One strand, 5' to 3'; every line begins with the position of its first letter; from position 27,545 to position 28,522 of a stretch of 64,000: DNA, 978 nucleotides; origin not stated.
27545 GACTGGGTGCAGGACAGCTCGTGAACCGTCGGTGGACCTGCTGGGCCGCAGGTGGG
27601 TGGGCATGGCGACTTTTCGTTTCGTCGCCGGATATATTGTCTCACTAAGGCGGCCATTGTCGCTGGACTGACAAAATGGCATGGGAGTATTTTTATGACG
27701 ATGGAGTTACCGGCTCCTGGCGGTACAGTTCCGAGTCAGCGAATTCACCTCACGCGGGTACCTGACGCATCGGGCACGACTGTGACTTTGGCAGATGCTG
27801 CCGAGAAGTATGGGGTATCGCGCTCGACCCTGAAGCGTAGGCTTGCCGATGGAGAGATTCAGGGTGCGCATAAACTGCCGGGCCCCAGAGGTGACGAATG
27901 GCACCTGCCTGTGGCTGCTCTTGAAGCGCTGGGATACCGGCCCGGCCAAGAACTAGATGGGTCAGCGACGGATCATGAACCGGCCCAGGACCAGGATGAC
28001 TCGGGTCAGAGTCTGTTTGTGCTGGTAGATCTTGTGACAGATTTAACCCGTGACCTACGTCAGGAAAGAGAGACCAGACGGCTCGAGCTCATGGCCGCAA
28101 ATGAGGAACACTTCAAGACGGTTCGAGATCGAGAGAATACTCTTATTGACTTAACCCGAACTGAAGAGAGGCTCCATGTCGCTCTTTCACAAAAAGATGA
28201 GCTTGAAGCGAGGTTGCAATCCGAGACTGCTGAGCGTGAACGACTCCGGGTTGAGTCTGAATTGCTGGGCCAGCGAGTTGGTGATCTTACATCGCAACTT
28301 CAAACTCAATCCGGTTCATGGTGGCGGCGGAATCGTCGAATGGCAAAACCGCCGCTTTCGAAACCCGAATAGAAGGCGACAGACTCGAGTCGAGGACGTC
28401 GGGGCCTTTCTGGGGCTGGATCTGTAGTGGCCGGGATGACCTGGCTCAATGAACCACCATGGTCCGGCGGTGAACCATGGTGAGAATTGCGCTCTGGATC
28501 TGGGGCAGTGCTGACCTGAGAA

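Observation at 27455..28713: Same-strand RTGAACC / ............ motif arrays bracketing an HTH plus coiled-coil gene next to parAB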

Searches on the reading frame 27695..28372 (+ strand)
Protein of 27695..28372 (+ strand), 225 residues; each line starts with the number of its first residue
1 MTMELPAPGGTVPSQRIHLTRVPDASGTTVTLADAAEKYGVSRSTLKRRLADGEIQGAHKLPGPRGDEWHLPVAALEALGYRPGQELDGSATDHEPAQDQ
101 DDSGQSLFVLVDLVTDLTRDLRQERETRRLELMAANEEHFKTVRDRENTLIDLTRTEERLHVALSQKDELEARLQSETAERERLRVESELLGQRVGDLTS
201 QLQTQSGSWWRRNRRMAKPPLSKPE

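Call 8: search_protein_families(library=pfam, proteins=[window:27695-28372:+], max_evalue=0.01)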
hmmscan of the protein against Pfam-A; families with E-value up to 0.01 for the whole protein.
window:27695-28372:+ (225 aa): 3 families
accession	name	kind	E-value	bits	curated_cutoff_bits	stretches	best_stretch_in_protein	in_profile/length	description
PF12728.13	HTH_17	-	7.1e-05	23.4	27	1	31-78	3-45/51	Helix-turn-helix domain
PF05225.22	HTH_psq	-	0.0012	19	20.4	1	27-50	15-37/45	helix-turn-helix, Psq domain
PF13518.12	HTH_28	-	0.0031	18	25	1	31-66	14-50/52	Helix-turn-helix domain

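Call 16: find_homologous_proteins(query=window:27695-28372:+)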
Query window:27695-28372:+ (225 aa): 1 proteins with E <= 0.001 among 2880 candidates.
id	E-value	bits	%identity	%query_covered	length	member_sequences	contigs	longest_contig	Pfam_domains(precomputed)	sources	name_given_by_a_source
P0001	2.3e-140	483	100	100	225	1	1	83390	-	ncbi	-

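Call 17: find_encoding_contigs(protein=P0001, flank=3000, max_places=5)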
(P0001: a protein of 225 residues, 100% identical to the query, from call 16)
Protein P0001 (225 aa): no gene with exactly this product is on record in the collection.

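Call 20: search_protein_representatives(protein=window:27695-28372:+)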
Query: 225 residues. Proteins with E-value up to 0.001 (for the whole library): 296; up to 1e-10: 59; up to 1e-30: 2. The best 150 are listed.
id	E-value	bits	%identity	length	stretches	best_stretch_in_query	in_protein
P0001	7.3e-141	483.4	100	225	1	1-225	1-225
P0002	4.6e-32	128.0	48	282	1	5-184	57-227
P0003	5.4e-25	104.8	47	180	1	20-185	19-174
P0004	3.9e-23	98.8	43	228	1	1-188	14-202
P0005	2.3e-22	96.3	40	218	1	2-187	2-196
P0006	2.2e-20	89.8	38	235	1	4-194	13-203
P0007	6.8e-20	88.2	39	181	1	4-153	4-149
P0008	2.2e-19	86.5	42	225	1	8-167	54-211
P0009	2.4e-19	86.4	45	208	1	2-154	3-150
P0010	6.8e-19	84.9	42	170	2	4-133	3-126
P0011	1.2e-18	84.1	40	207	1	1-195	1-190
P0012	1.4e-18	83.9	38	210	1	4-212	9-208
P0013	2.0e-18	83.4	41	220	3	23-82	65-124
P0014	7.4e-18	81.5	42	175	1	3-175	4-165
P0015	8.3e-18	81.4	39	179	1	3-176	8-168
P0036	2.7e-13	66.6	34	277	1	27-183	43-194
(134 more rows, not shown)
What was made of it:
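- Tried and rejected: The exhaustive HMMER search was needed (call 20).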

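Call 23: search_protein_families(library=ncbifam, proteins=[window:27695-28372:+, P0002, P0004, P0005], max_evalue=0.01)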
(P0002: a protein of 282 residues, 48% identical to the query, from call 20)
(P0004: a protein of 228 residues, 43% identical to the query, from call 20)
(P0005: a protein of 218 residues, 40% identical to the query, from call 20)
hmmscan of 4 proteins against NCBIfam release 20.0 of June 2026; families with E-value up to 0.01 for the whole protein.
window:27695-28372:+ (225 aa): 0 families

P0002 (282 aa): 0 families

P0004 (228 aa): 1 family
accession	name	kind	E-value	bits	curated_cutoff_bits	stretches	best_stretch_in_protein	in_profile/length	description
NF038291.1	rep_pAB02_ORF2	subfamily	0.0042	17.5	85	0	151-220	40-111/172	plasmid replication DNA-binding protein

P0005 (218 aa): 0 families

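Call 25: find_homologous_proteins(query=A1, max_evalue=1e-8)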
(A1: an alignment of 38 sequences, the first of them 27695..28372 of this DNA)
Query A1 (38 sequences) (225 aa, profile of the alignment): 9 proteins with E <= 1e-8 among 8000 candidates.
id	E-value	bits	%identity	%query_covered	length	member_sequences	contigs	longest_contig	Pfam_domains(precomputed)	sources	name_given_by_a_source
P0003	6.8e-57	211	43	74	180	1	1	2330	-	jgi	jgi:hypothetical protein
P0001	1.0e-52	197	100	100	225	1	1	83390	-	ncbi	-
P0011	4.9e-49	185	38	70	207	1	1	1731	-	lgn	-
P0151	1.3e-45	174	37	65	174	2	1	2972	PF12728.14,PF05225.23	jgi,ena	-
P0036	2.7e-44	169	33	80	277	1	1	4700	-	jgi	jgi:hypothetical protein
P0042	7.2e-41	158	36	71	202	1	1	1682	-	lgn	-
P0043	4.5e-38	149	69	24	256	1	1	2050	PF12728.14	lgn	-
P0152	1.9e-35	141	62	27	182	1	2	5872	-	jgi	jgi:hypothetical protein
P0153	1.4e-25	108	59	24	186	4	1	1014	PF12728.14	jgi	-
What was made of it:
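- Tried and rejected: These found almost nothing for the HTH protein (calls 16, 25).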

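Call 26: find_encoding_contigs(protein=P0152, flank=6000, max_places=3)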
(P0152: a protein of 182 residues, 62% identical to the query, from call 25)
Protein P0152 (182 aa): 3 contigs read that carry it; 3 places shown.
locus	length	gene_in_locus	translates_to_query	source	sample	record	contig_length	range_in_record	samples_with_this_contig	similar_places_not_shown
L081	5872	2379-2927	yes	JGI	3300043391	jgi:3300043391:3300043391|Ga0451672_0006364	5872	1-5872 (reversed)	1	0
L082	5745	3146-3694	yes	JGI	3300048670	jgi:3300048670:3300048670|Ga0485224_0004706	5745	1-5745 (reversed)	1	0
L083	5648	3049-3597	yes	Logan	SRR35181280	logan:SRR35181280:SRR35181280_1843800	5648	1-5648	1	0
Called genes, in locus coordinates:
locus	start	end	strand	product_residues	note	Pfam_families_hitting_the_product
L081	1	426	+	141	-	?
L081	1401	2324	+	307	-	PF02899:Phage_int_SAM_1 (weak), PF00589:Phage_integrase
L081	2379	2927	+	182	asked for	-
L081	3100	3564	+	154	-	PF13411:MerR_1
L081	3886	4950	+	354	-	PF09250:Prim-Pol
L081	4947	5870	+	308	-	?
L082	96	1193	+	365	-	PF13481:AAA_25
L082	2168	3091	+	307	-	PF02899:Phage_int_SAM_1 (weak), PF00589:Phage_integrase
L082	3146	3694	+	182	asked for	-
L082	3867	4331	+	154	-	PF13411:MerR_1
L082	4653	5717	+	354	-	PF09250:Prim-Pol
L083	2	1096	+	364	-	?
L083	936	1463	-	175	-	-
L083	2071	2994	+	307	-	PF02899:Phage_int_SAM_1 (weak), PF00589:Phage_integrase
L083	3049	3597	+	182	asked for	-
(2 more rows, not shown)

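Call 27: find_encoding_contigs(protein=P0036, flank=6000, max_places=3)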
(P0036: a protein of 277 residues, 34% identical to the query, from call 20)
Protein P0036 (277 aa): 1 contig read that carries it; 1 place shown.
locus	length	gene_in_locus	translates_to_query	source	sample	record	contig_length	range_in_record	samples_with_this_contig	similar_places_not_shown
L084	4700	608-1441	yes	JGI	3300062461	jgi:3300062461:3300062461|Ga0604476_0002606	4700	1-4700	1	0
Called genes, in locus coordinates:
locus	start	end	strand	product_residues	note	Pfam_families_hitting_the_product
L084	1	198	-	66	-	?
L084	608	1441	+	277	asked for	-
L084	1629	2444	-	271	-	PF13641:Glyco_tranf_2_3 (weak), PF00535:Glycos_transf_2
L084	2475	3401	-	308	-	-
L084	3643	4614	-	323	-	PF00106:adh_short (faint), PF01073:3Beta_HSD, PF01370:Epimerase, PF02719:Polysacc_synt_2, PF04321:RmlD_sub_bind, PF16363:GDP_Man_Dehyd, PF07993:NAD_binding_4 (weak)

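Call 28: find_encoding_contigs(protein=P0151, flank=6000, max_places=3)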
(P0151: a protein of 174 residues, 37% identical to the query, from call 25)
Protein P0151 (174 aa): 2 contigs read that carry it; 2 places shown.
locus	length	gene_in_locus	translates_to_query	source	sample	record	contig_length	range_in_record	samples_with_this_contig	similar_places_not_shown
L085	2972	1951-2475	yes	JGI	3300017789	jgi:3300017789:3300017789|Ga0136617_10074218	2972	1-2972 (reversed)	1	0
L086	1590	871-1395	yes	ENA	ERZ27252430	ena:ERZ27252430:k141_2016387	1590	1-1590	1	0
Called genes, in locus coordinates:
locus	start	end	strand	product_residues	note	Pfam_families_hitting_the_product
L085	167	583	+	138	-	-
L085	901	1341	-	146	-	-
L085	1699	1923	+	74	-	PF00589:Phage_integrase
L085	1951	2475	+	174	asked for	PF05225:HTH_psq (weak), PF12728:HTH_17 (weak)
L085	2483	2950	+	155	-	PF04828:GFA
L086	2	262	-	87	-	?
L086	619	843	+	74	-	PF00589:Phage_integrase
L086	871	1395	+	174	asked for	PF05225:HTH_psq (weak), PF12728:HTH_17 (weak)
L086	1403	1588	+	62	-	?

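Call 34: find_related_loci(query=A2, collection=metagenome_contigs, flank=6000)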
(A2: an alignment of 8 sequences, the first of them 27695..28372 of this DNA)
Query A2 (225 aa) in metagenome_contigs; peptide patterns used: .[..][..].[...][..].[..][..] (x = any residue, [..] = any of these).
175 stretches matched a pattern; 27 encode a relative of the query (tblastn E <= 1e-3); 27 distinct loci.
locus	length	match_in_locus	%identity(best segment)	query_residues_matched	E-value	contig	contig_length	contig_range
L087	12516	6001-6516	47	5-191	6e-39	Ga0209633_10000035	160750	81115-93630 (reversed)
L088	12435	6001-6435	43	1-136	2e-27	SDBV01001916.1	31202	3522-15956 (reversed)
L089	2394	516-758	60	1-82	2e-26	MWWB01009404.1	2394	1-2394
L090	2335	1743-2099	45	1-123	9e-26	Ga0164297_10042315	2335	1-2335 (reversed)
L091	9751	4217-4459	57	1-82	1e-24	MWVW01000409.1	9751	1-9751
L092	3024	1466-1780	44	24-131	3e-23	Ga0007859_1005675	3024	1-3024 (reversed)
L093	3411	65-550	38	23-214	2e-20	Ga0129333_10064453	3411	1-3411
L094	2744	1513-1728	46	23-102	2e-19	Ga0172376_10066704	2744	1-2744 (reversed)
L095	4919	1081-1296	46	23-102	3e-19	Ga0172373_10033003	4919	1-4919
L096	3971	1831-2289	37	5-165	3e-18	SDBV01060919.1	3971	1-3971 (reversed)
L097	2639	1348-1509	59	23-76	3e-17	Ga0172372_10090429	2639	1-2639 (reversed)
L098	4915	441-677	43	3-85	5e-16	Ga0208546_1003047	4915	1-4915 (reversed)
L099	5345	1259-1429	54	23-79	6e-16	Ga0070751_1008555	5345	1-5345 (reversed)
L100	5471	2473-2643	53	23-79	1e-15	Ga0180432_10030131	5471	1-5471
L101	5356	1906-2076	53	23-79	1e-15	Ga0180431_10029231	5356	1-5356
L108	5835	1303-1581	42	3-101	3e-14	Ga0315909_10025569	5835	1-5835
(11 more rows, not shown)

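Call 36: search_protein_families(library=pfam, proteins=[L087:2431-3666:+, L087:3691-4167:+, L087:4434-4910:-, L087:5012-5806:+, L087:5833-6681:+, L087:6720-7457:+, L087:7700-8221:+, L087:8190-9032:-, L087:9063-10355:-, L087:812-1741:+], max_evalue=0.001)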
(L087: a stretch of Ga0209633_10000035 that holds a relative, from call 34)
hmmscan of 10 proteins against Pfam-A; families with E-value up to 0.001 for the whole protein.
L087:2431-3666:+ (411 aa): 0 families

L087:3691-4167:+ (158 aa): 0 families

L087:4434-4910:- (158 aa): 0 families

L087:5012-5806:+ (264 aa): 1 family
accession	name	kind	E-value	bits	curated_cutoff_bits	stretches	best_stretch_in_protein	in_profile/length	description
PF01987.23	AIM24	-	2e-70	237.1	25.7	1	10-227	1-205/205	Mitochondrial biogenesis AIM24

L087:5833-6681:+ (282 aa): 1 family
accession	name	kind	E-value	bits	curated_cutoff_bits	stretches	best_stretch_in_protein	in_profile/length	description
PF12728.13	HTH_17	-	5.2e-07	30.3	27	1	81-134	1-49/51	Helix-turn-helix domain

L087:6720-7457:+ (245 aa): 0 families

L087:7700-8221:+ (173 aa): 0 families

L087:8190-9032:- (280 aa): 2 families
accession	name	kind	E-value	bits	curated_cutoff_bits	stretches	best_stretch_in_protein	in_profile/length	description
PF01569.27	PAP2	-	2.8e-17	63.1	27.2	1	153-263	4-128/130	PAP2 superfamily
PF14378.12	PAP2_3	-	3.1e-07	30.8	27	1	188-250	125-185/190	PAP2 superfamily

L087:9063-10355:- (430 aa): 1 family
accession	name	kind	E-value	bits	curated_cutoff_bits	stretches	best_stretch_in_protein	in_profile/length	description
PF04018.18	VCA0040-like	-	1.3e-64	218.5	26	1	143-380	1-234/246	Undecaprenyl phosphate translocase-like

L087:812-1741:+ (309 aa): 4 families
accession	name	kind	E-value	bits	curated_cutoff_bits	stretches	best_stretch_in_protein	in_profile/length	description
PF01370.27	Epimerase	-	4.9e-18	65.9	20.9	1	3-226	1-239/240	NAD dependent epimerase/dehydratase family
PF08338.16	DUF1731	-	1.5e-14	53.9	27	1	253-301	1-47/47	Domain of unknown function (DUF1731)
PF16363.11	GDP_Man_Dehyd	-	2.5e-06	27.6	27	0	4-134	1-146/332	GDP-mannose 4,6 dehydratase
PF04321.23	RmlD_sub_bind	-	0.00038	20.1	27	1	1-34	1-34/287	RmlD substrate binding domain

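Call 37: search_protein_families(library=pfam, proteins=[L088:2225-5074:-, L088:5157-5846:+, L088:5980-6657:+, L088:6924-10196:+, L088:852-2228:-, L091:3169-4086:+, L091:4217-4720:+, L091:4781-5656:+, L091:5852-6490:-, L091:2409-2768:+], max_evalue=0.001)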
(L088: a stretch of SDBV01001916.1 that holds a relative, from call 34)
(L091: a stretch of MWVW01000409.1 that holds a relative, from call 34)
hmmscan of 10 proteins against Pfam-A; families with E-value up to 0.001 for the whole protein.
L088:2225-5074:- (949 aa): 1 family
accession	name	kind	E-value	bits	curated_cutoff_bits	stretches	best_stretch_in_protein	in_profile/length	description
PF03176.21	MMPL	-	1.1e-42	146.7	20.5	2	115-406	49-323/333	MMPL family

L088:5157-5846:+ (229 aa): 0 families

L088:5980-6657:+ (225 aa): 1 family
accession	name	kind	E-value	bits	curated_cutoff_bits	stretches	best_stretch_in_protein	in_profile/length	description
PF12728.13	HTH_17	-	0.00049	20.8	27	1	38-89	3-49/51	Helix-turn-helix domain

L088:6924-10196:+ (1090 aa): 0 families

L088:852-2228:- (458 aa): 3 families
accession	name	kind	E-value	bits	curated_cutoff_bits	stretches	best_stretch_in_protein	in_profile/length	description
PF01546.33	Peptidase_M20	-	1.6e-30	107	24.6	1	77-454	1-205/206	Peptidase family M20/M25/M40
PF07687.19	M20_dimer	-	3.9e-14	52.9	21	1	203-351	1-103/107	Peptidase dimerisation domain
PF04389.22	Peptidase_M28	-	0.00098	19.3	21.3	0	62-170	2-88/193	Peptidase family M28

L091:3169-4086:+ (305 aa): 3 families
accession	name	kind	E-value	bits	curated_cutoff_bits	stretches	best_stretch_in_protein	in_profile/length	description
PF00589.27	Phage_integrase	-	1.3e-28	100.4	27.1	1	126-286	3-169/172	Phage integrase family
PF02899.23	Phage_int_SAM_1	-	5.1e-10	39.9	22.3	1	32-102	13-83/83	Phage integrase, N-terminal SAM-like domain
PF13495.12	Phage_int_SAM_4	-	0.00013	22.7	27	1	30-101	11-81/85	Phage integrase, N-terminal SAM-like domain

L091:4217-4720:+ (167 aa): 1 family
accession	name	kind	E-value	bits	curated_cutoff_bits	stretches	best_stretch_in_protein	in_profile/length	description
PF12728.13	HTH_17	-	9.8e-06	26.2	27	1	29-77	2-45/51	Helix-turn-helix domain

L091:4781-5656:+ (291 aa): 1 family
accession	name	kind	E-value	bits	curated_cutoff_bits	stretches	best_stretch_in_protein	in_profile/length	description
PF05690.20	ThiG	-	4.5e-102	341.1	23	1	35-276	2-246/247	Thiazole biosynthesis protein ThiG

L091:5852-6490:- (212 aa): 1 family
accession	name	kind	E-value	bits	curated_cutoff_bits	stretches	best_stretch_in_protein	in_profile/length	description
PF11611.13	DUF4352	-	7.4e-27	94.5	25.9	1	84-207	2-120/122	Domain of unknown function (DUF4352)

L091:2409-2768:+ (119 aa): 0 families

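Call 64: search_solved_structures(query=A1, max_evalue=1, show_alignments=2)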
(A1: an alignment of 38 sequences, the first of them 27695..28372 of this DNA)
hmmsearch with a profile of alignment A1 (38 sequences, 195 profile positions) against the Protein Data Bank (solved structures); distinct sequences matched with E-value up to 1: 26.
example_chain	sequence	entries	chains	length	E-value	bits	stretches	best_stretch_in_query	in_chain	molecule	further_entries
9rlc_L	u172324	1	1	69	0.034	17.3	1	98-145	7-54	Major outer membrane lipoprotein Lpp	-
5wme_A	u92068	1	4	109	0.056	16.6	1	90-166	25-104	Capsid assembly scaffolding protein,Myosin-7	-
7bjg_A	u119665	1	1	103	0.078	16.1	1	99-173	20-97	SD21996p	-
5wjb_A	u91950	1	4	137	0.082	16.1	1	90-170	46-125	Capsid assembly scaffolding protein,Myosin-7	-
9rld_L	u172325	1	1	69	0.096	15.9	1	102-145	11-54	Major outer membrane lipoprotein Lpp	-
1eq7_A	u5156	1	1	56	0.12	15.6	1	102-144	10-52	OUTER MEMBRANE LIPOPROTEIN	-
4lws_A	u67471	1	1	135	0.12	15.5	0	70-170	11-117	Uncharacterized protein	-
9dsm_A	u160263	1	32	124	0.23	14.6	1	106-173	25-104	Sjogren's Syndrome Nuclear Autoantigen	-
2lw1_A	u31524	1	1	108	0.24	14.6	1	87-166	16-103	ABC transporter ATP-binding protein uup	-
2eul_A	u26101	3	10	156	0.24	14.6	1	110-170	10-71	anti-cleavage anti-GreA transcription factor Gfh1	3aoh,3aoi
2etn_A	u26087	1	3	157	0.34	14.1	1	110-171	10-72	anti-cleavage anti-GreA transcription factor Gfh1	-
8zbm_C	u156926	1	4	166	0.35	14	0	107-183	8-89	Tropomyosin beta chain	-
2f23_A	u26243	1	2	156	0.42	13.8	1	110-170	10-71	Anti-cleavage anti-greA transcription factor gfh1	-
4zry_B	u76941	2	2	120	0.42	13.8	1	88-167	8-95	Keratin, type II cytoskeletal 1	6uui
3mqb_A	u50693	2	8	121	0.47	13.6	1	107-185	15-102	Bone marrow stromal antigen 2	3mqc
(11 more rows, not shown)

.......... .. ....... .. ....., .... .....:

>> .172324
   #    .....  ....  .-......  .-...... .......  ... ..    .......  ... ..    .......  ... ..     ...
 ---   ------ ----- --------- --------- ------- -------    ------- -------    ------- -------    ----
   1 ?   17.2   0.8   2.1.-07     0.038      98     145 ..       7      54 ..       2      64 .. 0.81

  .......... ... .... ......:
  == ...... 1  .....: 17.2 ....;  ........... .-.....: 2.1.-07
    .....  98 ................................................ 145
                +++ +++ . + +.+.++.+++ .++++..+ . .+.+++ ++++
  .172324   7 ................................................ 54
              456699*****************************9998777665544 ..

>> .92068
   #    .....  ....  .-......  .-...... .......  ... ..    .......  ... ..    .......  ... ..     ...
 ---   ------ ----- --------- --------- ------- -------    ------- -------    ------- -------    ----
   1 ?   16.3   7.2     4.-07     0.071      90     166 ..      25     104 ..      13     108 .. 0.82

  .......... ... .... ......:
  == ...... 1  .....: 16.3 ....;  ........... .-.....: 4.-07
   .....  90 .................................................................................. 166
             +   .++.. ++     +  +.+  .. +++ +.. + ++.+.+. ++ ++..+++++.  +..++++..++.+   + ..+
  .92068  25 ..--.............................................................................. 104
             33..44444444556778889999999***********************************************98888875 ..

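Call 65: search_dna_similar(query=window:27695-28372:+, collection=phages, mode=protein, max_evalue=0.001, max_rows=15)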
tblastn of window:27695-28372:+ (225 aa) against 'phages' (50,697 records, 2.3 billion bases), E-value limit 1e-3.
No match.

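Call 66: search_dna_similar(query=window:27695-28372:+, collection=plasmids, mode=protein, max_evalue=0.001, max_rows=15)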
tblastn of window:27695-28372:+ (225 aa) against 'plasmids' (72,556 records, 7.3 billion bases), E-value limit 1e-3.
No match.
